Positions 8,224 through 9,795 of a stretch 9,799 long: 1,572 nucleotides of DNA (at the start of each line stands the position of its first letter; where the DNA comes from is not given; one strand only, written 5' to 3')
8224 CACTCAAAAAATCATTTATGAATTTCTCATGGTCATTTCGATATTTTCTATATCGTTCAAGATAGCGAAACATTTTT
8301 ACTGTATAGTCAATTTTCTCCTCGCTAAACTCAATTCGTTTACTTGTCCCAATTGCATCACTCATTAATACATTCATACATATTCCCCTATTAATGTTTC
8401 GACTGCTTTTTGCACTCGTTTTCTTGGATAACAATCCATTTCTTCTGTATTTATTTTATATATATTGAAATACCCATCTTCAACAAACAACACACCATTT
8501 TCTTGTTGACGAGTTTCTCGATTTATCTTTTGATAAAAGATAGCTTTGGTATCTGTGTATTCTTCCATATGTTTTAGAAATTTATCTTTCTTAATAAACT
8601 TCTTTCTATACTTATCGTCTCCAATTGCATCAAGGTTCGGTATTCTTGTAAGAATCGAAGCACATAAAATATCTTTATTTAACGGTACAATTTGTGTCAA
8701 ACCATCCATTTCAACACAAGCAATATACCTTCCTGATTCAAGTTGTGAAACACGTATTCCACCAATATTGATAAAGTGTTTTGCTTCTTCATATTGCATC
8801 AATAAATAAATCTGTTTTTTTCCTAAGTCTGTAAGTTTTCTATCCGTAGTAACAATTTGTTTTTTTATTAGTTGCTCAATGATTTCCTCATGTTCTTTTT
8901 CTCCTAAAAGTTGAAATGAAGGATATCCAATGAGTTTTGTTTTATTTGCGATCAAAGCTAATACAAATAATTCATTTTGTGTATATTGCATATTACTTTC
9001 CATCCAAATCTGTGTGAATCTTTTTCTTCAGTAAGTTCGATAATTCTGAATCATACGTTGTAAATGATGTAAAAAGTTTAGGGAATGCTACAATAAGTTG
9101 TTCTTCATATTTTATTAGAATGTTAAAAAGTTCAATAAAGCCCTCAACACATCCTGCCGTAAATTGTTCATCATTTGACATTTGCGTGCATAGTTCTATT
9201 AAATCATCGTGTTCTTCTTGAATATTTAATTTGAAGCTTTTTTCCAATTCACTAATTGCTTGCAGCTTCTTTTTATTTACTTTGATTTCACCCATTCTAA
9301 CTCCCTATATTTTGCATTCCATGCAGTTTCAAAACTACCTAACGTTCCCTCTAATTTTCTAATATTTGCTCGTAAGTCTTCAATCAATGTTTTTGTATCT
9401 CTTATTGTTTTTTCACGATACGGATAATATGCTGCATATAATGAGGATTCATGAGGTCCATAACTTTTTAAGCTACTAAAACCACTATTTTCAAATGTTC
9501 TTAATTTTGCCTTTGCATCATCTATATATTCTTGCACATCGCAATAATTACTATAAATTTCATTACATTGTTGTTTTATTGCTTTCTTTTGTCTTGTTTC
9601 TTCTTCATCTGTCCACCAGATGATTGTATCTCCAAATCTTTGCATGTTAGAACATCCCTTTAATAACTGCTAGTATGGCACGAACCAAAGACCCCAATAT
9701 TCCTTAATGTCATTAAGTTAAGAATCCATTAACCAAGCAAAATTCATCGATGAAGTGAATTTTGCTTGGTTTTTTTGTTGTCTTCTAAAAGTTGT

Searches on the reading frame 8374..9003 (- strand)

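Call 3: search_protein_families(library=pfam, proteins=[window:8374-9003:-], max_evalue=1)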
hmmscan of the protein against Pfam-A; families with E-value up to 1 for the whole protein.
window:8374-9003:- (209 aa): 3 families
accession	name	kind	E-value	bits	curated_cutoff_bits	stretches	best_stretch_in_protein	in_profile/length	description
PF16887.10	DUF5081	-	3.1e-13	49.8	27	1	3-139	3-145/231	Domain of unknown function (DUF5081)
PF24409.1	wHTH-PRTase_assc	-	0.00074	20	27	1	33-66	23-56/83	wHTH-PRTase associated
PF04079.22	SMC_ScpB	-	0.049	13.6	27.4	1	4-66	78-139/160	Segregation and condensation complex subunit ScpB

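Call 4: search_protein_families(library=ncbifam, proteins=[window:8374-9003:-], max_evalue=1)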
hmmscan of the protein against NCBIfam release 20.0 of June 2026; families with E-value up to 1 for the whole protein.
window:8374-9003:- (209 aa): 0 families

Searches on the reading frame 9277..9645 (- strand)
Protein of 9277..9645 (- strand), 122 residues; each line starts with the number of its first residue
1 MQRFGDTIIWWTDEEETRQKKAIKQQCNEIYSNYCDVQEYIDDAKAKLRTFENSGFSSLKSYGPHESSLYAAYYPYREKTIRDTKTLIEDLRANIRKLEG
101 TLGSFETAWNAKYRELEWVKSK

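Call 4: search_protein_families(library=ncbifam, proteins=[window:9277-9645:-], max_evalue=1)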
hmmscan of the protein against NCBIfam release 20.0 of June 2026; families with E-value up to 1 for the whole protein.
window:9277-9645:- (122 aa): 2 families
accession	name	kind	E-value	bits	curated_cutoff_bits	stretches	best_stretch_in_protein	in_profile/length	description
NF045487.1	ASRP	equivalog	0.046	12.3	300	1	14-109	186-272/593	archaea-specific SMC-related protein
TIGR02978.1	phageshock_pspC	equivalog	0.06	13.2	104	0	66-116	72-121/121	envelope stress response membrane protein PspC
